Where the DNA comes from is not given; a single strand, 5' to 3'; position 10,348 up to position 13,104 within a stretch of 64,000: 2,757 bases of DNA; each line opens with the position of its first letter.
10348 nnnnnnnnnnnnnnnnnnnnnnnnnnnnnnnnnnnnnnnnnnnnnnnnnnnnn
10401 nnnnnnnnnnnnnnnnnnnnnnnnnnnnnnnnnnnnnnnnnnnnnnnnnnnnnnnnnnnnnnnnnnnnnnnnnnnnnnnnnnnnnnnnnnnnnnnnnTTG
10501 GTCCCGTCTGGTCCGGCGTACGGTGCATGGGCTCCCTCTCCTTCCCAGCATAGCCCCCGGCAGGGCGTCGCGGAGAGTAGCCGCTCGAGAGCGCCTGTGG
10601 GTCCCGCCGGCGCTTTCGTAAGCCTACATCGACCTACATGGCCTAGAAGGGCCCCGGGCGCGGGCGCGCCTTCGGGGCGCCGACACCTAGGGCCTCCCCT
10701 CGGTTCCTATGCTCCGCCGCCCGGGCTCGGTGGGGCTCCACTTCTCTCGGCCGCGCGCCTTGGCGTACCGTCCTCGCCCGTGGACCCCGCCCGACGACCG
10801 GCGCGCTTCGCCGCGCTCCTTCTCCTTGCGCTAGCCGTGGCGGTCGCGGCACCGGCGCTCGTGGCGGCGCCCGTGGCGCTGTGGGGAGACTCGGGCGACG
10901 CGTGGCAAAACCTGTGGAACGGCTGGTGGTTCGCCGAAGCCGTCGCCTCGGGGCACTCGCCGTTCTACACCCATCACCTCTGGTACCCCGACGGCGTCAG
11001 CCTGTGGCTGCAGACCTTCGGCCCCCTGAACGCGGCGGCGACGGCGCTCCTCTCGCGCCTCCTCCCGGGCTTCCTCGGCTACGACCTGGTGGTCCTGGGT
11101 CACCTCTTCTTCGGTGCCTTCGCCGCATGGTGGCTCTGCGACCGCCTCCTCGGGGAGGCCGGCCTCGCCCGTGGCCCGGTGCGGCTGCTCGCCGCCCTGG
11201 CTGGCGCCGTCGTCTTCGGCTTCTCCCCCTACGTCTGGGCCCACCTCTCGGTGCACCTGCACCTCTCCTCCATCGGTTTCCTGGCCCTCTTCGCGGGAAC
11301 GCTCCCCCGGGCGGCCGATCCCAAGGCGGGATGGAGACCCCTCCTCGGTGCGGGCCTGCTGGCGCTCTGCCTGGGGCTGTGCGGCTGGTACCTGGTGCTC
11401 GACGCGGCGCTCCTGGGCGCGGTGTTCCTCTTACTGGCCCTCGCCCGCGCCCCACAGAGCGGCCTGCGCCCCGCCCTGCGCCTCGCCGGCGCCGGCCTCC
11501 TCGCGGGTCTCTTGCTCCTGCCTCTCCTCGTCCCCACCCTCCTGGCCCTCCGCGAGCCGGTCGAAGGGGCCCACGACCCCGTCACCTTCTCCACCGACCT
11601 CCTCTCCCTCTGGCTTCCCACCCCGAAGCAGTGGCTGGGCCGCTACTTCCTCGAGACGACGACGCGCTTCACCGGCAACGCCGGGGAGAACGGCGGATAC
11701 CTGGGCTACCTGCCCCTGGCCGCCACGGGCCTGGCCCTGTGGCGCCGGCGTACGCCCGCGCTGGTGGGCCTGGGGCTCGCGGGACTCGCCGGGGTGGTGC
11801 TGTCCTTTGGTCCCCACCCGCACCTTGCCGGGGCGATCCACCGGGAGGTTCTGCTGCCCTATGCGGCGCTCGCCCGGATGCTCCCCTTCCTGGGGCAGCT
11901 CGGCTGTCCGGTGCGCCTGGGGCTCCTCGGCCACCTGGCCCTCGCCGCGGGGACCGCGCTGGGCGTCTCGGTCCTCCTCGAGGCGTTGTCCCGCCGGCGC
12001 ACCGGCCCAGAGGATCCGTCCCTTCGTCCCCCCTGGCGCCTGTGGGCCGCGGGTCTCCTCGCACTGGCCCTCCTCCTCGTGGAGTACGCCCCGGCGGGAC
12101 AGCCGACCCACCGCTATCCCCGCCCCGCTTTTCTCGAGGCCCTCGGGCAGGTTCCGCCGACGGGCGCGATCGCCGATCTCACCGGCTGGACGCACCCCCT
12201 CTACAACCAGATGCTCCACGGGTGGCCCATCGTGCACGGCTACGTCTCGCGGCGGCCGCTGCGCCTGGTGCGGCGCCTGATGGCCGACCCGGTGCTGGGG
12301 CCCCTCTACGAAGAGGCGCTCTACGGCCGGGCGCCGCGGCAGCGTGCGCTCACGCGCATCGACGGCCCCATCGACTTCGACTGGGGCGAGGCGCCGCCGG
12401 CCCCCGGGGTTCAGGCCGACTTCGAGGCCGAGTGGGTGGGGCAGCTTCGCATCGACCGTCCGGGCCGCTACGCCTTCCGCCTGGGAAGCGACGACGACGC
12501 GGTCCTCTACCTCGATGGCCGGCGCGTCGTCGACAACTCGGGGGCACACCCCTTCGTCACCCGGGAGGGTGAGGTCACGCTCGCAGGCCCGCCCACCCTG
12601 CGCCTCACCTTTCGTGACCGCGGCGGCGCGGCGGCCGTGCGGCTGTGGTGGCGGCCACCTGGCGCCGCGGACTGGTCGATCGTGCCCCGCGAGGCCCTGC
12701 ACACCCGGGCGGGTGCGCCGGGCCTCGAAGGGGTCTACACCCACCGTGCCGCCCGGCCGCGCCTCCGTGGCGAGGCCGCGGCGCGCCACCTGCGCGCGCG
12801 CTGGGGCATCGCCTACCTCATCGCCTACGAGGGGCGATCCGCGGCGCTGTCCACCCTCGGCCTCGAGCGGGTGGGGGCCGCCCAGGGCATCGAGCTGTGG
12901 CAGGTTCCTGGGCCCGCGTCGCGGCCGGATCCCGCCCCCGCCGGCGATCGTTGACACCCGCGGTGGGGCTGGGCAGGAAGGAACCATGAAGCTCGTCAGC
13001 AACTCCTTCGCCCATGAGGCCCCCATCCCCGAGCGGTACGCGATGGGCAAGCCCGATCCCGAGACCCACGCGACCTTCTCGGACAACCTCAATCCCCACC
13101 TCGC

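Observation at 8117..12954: Divergent pair: four-fold 6-Cys repeat lipoprotein and a polytopic membrane protein with C-terminal PA14 domain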

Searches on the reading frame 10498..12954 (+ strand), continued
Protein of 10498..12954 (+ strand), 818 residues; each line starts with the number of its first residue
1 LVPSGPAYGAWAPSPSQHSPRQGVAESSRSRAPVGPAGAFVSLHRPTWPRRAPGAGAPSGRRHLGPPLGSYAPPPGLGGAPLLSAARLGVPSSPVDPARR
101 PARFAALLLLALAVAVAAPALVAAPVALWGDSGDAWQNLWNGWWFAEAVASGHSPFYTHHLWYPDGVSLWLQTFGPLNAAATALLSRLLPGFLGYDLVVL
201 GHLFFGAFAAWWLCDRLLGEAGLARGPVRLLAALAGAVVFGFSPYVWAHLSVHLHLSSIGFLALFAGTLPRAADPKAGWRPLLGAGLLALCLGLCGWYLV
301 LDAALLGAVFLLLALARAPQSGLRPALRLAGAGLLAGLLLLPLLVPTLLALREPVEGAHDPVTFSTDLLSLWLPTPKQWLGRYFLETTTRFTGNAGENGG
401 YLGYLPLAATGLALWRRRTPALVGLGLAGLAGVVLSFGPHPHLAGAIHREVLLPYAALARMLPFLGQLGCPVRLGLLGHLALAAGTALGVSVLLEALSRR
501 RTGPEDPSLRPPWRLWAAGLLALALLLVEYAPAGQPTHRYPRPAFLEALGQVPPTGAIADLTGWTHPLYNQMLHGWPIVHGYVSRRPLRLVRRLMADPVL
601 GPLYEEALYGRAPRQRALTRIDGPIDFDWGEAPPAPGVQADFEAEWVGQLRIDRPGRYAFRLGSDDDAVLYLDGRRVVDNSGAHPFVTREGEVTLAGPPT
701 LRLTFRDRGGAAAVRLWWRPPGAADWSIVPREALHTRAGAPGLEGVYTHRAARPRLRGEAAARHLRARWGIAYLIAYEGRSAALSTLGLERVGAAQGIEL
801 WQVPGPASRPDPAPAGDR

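Call 28: predict_structure(alignment_id=A2)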
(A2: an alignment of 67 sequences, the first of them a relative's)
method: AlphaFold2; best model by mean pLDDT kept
length: 724 residues; sequences in the alignment: 67
mean_pLDDT: 93.7   pTM: 0.90
mean pLDDT of the five models: 93.7, 93.3, 93.3, 93.2, 93.2
residues with pLDDT >= 90: 629; 70-90: 70; 50-70: 20; < 50: 5
segments of 3 or more residues with pLDDT < 50: 721-724
pLDDT, mean of each block of 10 residues (from residue 1): 86 97 96 92 97 97 97 95 98 97 97 98 93 95 97 92 96 98 97 97 96 98 98 98 96 93 92 96 94 91 90 97 96 98 97 97 94 92 98 97 78 68 93 95 94 97 97 97 96 96 97 90 94 90 89 97 98 96 91 96 98 85 98 98 97 94 97 97 88 96 96 60 39
secondary structure, 60 per line:
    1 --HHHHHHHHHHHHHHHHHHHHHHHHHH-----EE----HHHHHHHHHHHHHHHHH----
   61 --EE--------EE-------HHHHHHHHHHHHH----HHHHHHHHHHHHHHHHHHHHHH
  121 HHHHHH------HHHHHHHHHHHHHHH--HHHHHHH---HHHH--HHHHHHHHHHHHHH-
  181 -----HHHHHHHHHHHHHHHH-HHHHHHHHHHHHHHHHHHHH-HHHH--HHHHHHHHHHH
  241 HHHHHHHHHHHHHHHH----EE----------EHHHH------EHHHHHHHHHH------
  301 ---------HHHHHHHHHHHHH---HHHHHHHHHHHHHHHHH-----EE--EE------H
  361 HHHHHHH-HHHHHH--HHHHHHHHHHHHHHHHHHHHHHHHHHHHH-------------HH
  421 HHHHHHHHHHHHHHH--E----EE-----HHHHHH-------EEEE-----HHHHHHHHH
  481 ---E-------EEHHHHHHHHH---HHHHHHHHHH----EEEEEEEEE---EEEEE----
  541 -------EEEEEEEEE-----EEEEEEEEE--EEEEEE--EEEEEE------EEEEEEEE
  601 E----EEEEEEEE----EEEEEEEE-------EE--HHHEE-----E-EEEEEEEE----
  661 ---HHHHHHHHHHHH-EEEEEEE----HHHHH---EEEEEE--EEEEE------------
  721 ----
elements in order (helices of 4 or more, strands of 3 or more residues): H3-28 H40-56 H82-94 H99-126 H133-147 H150-156 H160-163 H166-179 H186-201 H203-222 H224-227 H230-256 H274-277 H285-294 H310-322 H326-342 H360-367 H369-374 H377-405 H419-435 H450-455 E463-466 H472-480 H494-502 H506-515 E520-528 E532-536 E548-556 E562-570 E573-578 E581-586 E593-601 E606-613 E618-625 E649-656 H664-675 E677-683 H688-692 E696-701 E704-708

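Call 42: find_related_loci(query=A3, collection=genome_contigs, flank=7000)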
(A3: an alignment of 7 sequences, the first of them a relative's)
Query A3 (724 aa) in genome_contigs; peptide patterns used: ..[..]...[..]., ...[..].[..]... (x = any residue, [..] = any of these).
29 stretches matched a pattern; 18 encode a relative of the query (tblastn E <= 1e-3); 18 distinct loci.
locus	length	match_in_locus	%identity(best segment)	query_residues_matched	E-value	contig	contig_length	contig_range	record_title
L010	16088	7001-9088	50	16-709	2e-176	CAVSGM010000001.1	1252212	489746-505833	MAG: uncultured delta proteobacterium isolate MFD05684.bin.1.422 genome assembly, contig: contig_11095, whole genome sho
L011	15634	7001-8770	46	28-621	3e-122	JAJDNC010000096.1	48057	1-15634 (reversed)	MAG: Gemmatimonadetes bacterium isolate ALJrbin.14 k141_988739, whole genome shotgun sequence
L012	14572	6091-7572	33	5-512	1e-39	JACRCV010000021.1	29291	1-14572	MAG: Deltaproteobacteria bacterium isolate NC_groundwater_1655_Pr3_B-0.1um_70_22 SR-2_scaffold_141_699326, whole genome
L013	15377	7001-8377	34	39-513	2e-39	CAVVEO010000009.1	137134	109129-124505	MAG: uncultured Acidobacteriota bacterium isolate MFD01872.bin.2.203 genome assembly, contig: contig_131337, whole genom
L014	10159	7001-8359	29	37-493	6e-33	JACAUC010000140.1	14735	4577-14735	MAG: Candidatus Chloroheliaceae bacterium isolate L227-5C MAG2_140, whole genome shotgun sequence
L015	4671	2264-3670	30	36-518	1e-32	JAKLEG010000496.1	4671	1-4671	MAG: Myxococcota bacterium isolate RA.bin128 RA.bin128_496, whole genome shotgun sequence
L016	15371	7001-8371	32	39-513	3e-32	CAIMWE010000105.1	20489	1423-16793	MAG: uncultured Acidobacteria bacterium isolate AlinenLipids_bin-9101 genome assembly, contig: bin-9101:105/305, whole g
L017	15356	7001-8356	34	38-511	1e-31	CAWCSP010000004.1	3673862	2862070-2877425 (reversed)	MAG: uncultured Acidobacteriota bacterium isolate MFD04428.bin.1.167 genome assembly, contig: contig_20948, whole genome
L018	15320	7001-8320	33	39-493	8e-28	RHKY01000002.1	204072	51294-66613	MAG: Acidobacteria bacterium isolate ACB1 N2_1.scaffold_12, whole genome shotgun sequence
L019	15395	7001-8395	33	39-519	3e-21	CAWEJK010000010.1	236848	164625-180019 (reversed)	MAG: Thermoanaerobaculia bacterium isolate MFD05942.bin.2.207 genome assembly, contig: contig_68092, whole genome shotgu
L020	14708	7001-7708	35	261-513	1e-20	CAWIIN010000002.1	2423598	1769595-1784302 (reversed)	MAG: uncultured Acidobacteriota bacterium isolate MFD04944.bin.1.209 genome assembly, contig: contig_24086, whole genome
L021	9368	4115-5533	33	39-523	4e-19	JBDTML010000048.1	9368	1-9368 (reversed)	MAG: Acidobacteriota bacterium isolate cluster3_bin.125 NODE_34470_length_9368_cov_8.451519, whole genome shotgun sequen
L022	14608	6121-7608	31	10-523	2e-18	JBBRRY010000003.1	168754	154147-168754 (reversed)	MAG: Thermoanaerobaculia bacterium isolate La2_maxbin2.056 La2_maxbin2.056_K_2611024L168754_cov_77.0323, whole genome sh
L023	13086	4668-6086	32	39-523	1e-16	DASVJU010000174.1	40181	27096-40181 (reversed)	MAG TPA_asm: Thermoanaerobaculia bacterium isolate SMAG_U3027 k141_475728, whole genome shotgun sequence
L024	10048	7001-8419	31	39-523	1e-15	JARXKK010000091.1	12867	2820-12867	MAG: Acidobacteriota bacterium isolate bin03 NODE_1544_length_12867_cov_17.475648, whole genome shotgun sequence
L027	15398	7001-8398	41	39-520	3e-8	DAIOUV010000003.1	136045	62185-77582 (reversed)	MAG TPA_asm: Acidobacteriota bacterium isolate CTOTU10854 NODE_6_length_136045_cov_13.878800, whole genome shotgun seque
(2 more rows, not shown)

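Call 71: search_protein_families(library=pfam, proteins=[P0013, P0033, P0039, P0044, P0015, P0022, P0017, P0005, P0078], max_evalue=0.001)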
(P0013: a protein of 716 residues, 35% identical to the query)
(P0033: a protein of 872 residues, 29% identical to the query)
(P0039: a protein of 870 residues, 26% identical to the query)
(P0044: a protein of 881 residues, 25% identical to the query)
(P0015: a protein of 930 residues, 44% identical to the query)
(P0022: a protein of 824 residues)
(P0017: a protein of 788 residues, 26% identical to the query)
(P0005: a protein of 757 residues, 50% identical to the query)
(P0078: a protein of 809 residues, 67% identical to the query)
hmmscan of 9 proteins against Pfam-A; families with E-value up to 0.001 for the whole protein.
P0013 (716 aa): 3 families
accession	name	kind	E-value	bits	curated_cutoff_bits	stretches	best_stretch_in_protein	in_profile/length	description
PF07691.17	PA14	-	8.4e-20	71.5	24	1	35-152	4-134/147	PA14 domain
PF13231.12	PMT_2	-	5e-12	46.8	26.1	1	287-445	2-155/160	Dolichyl-phosphate-mannose-protein mannosyltransferase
PF02366.24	PMT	-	0.0006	19.9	22.7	1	309-416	86-197/245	Dolichyl-phosphate-mannose-protein mannosyltransferase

P0033 (872 aa): 3 families
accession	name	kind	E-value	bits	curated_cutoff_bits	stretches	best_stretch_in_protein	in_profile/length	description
PF00754.31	F5_F8_type_C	-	7.3e-07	29.8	28.2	1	780-860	36-113/127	F5/8 type C domain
PF07691.17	PA14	-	2.4e-06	27.8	24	1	126-213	45-144/147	PA14 domain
PF22633.2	F5_F8_type_C_2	-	2.4e-05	25.3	27.8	1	781-857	22-91/91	NedA-like, galactose-binding domain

P0039 (870 aa): 2 families
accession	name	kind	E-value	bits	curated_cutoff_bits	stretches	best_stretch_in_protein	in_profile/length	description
PF07691.17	PA14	-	5.7e-07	29.9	24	1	124-213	43-144/147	PA14 domain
PF00754.31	F5_F8_type_C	-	0.0001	22.9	28.2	1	780-857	37-111/127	F5/8 type C domain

P0044 (881 aa): 2 families
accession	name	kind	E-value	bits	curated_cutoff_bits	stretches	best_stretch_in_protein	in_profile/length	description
PF07691.17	PA14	-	2.2e-06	28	24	1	132-213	48-141/147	PA14 domain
PF10131.15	PTPS_related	-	0.00021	20.4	26.4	1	360-605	18-253/621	6-pyruvoyl-tetrahydropterin synthase related domain; membrane protein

P0015 (930 aa): 1 family
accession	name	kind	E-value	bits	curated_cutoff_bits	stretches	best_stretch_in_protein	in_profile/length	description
PF15711.10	ILEI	-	8.6e-12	45.8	27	1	800-890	2-89/90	Interleukin-like EMT inducer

P0022 (824 aa): 2 families
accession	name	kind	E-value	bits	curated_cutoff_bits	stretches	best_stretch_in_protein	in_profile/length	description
PF00535.33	Glycos_transf_2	-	9.5e-25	87.9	23.3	1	17-179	1-159/168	Glycosyl transferase family 2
PF13641.12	Glyco_tranf_2_3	-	2.9e-08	34.5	27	1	16-123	3-110/230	Glycosyltransferase like family 2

P0017 (788 aa): 1 family
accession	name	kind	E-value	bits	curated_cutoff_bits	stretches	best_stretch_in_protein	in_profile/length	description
PF06271.18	RDD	-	6.2e-14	52.9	24.1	1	13-134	2-137/137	RDD family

P0005 (757 aa): 1 family
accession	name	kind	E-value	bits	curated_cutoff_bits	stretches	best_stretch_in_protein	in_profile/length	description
PF07691.17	PA14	-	2e-12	47.6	24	1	515-631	10-137/147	PA14 domain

P0078 (809 aa): 2 families
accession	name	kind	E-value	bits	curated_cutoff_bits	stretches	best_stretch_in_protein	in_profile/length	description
PF09586.16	YfhO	-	9.7e-15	54.4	28.5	2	117-418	97-379/835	Bacterial membrane protein YfhO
PF13231.12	PMT_2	-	2.9e-05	24.8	26.1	1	107-250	19-154/160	Dolichyl-phosphate-mannose-protein mannosyltransferase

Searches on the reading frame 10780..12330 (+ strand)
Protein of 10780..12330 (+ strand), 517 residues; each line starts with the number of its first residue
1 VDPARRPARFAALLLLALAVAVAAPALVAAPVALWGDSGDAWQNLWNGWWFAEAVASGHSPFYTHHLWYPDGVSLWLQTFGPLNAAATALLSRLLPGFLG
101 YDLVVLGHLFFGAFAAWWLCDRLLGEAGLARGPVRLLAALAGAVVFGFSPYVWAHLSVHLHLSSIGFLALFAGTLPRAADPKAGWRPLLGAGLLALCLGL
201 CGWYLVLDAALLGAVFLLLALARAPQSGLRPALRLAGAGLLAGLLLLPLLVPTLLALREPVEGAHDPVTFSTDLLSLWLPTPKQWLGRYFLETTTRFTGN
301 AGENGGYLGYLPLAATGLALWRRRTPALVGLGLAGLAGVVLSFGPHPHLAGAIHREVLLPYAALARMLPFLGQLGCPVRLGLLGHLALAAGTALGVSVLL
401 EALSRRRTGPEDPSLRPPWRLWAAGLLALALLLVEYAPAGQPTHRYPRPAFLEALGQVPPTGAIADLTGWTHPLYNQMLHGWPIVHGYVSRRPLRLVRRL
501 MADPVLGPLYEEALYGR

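Call 95: search_protein_representatives(protein=window:10780-12330:+)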
Query: 517 residues. Proteins with E-value up to 0.001 (for the whole library): 2766; up to 1e-10: 1039; up to 1e-30: 71. The best 150 are listed.
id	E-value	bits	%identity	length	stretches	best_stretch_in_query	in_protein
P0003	4.5e-143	494.6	57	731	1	11-517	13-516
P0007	1.2e-107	377.7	50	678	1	7-515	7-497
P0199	1.7e-91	324.3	43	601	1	16-516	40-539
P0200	2.0e-79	284.5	41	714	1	11-517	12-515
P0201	2.0e-53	198.6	40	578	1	11-509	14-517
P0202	6.9e-50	187.0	31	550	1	10-511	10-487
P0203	6.2e-45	170.6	35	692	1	12-502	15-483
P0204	1.5e-44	169.3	36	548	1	13-509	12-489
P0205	5.7e-44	167.5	39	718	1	16-506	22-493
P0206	5.2e-43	164.3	30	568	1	10-505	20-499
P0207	5.2e-42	161.0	36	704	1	7-509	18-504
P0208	2.2e-41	158.9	36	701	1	2-510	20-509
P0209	2.2e-41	158.9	35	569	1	18-495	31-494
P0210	2.2e-41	158.9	30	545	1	14-509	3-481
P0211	2.3e-40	155.6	37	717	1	4-496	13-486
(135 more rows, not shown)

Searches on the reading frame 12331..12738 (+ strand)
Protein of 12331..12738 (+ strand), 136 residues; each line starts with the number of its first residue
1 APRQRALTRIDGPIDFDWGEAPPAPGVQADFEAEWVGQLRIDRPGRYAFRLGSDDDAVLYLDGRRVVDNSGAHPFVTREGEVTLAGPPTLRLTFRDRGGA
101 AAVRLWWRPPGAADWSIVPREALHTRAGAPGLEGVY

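Call 75: search_solved_structures(query=window:12331-12738:+, max_evalue=0.1, show_alignments=4)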
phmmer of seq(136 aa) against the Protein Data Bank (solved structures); distinct sequences matched with E-value up to 0.1: 6.
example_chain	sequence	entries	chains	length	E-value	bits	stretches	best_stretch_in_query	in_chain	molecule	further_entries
6qdi_A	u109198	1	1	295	1.1e-24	90.3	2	10-126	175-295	PA14 domain-containing protein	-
6qe7_A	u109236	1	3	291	3.2e-14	56.3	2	7-126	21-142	Anti-sigma-I factor RsgI3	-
6m8m_A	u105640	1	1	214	1.1e-06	31.8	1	17-114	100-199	Putative large adhesion protein (Lap) involved in biofilm formation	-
2dlw_A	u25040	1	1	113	0.044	16.9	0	41-84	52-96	Docking protein 2, isoform a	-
6sms_A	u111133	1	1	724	0.053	16.6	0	33-74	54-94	Vegetative Insecticidal Protein 1Ac from Bacillus Thuringiensis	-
1wfo_A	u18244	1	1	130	0.076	16.1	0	64-124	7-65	sidekick 2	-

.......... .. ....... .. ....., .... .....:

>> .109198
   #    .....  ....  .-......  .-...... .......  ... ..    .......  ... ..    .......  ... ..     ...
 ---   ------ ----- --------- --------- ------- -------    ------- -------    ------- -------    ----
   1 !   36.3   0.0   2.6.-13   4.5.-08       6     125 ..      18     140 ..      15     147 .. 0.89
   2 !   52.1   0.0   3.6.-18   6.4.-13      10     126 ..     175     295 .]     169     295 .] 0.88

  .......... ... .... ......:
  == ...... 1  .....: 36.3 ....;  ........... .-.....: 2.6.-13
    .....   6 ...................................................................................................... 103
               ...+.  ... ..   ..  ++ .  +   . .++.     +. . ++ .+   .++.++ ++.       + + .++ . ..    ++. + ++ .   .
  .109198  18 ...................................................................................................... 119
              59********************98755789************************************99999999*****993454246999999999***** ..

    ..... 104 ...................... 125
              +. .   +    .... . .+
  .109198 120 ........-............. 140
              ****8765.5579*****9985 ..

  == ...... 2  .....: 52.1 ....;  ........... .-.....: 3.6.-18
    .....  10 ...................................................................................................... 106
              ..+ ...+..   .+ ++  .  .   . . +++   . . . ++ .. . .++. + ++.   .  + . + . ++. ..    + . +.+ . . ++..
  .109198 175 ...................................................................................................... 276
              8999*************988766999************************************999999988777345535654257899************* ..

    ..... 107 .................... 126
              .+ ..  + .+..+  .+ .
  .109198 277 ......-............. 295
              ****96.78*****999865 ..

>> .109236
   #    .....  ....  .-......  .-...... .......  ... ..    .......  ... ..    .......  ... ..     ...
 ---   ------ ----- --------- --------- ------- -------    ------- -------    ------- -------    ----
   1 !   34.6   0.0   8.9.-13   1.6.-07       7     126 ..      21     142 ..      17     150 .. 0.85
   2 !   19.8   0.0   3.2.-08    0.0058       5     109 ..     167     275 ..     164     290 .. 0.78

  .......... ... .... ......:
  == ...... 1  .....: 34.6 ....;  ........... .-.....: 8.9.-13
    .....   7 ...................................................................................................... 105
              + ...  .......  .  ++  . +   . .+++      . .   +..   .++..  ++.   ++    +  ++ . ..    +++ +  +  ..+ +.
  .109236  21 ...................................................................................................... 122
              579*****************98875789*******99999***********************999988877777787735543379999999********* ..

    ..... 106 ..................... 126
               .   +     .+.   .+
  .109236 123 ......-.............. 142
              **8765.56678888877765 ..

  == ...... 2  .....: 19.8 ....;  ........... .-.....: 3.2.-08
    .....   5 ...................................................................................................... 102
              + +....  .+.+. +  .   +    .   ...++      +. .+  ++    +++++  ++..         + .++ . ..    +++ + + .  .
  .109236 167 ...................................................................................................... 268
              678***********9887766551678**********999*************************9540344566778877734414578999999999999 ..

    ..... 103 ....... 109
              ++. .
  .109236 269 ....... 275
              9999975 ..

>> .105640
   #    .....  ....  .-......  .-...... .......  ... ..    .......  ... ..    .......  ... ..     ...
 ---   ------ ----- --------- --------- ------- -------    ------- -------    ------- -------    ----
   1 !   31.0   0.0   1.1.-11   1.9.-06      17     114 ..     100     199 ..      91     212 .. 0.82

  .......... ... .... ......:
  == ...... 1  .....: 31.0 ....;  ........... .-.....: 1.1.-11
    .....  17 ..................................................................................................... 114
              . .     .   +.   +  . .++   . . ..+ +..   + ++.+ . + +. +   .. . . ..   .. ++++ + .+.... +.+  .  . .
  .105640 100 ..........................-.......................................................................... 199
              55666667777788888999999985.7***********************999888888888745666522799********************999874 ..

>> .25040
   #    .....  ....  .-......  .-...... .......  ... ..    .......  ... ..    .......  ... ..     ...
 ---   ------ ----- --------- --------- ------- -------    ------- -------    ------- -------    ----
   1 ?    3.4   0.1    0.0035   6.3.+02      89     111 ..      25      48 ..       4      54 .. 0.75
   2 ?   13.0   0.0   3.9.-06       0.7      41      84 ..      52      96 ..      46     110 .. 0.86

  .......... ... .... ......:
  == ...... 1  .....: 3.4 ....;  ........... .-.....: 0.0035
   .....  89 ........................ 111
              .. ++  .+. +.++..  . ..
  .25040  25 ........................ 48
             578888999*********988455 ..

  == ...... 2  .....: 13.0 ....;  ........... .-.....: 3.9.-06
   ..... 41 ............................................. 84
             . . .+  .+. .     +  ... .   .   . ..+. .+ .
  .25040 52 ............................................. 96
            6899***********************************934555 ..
